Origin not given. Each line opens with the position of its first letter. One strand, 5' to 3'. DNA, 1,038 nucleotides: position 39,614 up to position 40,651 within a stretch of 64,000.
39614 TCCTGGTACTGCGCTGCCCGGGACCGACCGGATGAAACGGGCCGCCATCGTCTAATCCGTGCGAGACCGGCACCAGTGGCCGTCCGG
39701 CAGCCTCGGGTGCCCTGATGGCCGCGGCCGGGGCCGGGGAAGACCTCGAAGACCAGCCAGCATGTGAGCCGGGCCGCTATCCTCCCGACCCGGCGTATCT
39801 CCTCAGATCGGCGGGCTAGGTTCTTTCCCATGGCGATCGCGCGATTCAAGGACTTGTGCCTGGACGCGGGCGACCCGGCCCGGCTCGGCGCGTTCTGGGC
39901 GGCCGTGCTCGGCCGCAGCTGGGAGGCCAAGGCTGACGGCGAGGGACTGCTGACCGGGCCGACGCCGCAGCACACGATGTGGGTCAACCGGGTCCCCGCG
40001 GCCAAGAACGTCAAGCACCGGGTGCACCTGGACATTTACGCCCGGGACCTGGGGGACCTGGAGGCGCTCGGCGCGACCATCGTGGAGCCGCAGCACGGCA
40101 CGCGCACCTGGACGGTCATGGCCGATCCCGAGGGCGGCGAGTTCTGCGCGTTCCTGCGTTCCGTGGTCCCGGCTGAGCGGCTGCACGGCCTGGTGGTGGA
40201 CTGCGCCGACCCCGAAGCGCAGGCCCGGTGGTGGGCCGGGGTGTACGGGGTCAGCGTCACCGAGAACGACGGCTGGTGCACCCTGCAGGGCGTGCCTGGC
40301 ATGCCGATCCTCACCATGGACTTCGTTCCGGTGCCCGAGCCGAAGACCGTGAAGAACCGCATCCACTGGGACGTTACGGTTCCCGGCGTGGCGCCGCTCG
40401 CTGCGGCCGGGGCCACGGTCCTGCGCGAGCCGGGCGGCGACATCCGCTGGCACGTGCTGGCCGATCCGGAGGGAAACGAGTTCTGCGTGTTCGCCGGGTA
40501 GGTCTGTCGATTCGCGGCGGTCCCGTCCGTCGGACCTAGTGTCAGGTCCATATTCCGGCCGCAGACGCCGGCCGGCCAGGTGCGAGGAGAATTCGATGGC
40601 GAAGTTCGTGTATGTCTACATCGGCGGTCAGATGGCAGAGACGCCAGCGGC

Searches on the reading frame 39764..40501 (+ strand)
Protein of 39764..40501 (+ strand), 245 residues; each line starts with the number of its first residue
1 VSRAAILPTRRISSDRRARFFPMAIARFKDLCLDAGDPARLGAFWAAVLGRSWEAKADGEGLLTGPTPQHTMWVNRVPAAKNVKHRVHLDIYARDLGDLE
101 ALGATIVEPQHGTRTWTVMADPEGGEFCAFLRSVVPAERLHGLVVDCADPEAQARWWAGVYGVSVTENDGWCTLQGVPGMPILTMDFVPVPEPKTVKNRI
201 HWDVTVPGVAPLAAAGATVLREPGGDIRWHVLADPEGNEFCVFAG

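Call 33: search_protein_families(library=pfam, proteins=[window:39764-40501:+], max_evalue=0.001)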
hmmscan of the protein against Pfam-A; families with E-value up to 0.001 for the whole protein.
window:39764-40501:+ (245 aa): 1 family
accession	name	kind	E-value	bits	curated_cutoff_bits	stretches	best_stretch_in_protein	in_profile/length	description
PF18029.7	Glyoxalase_6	-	3.5e-47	159.9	23.6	2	143-243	2-106/106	Glyoxalase-like domain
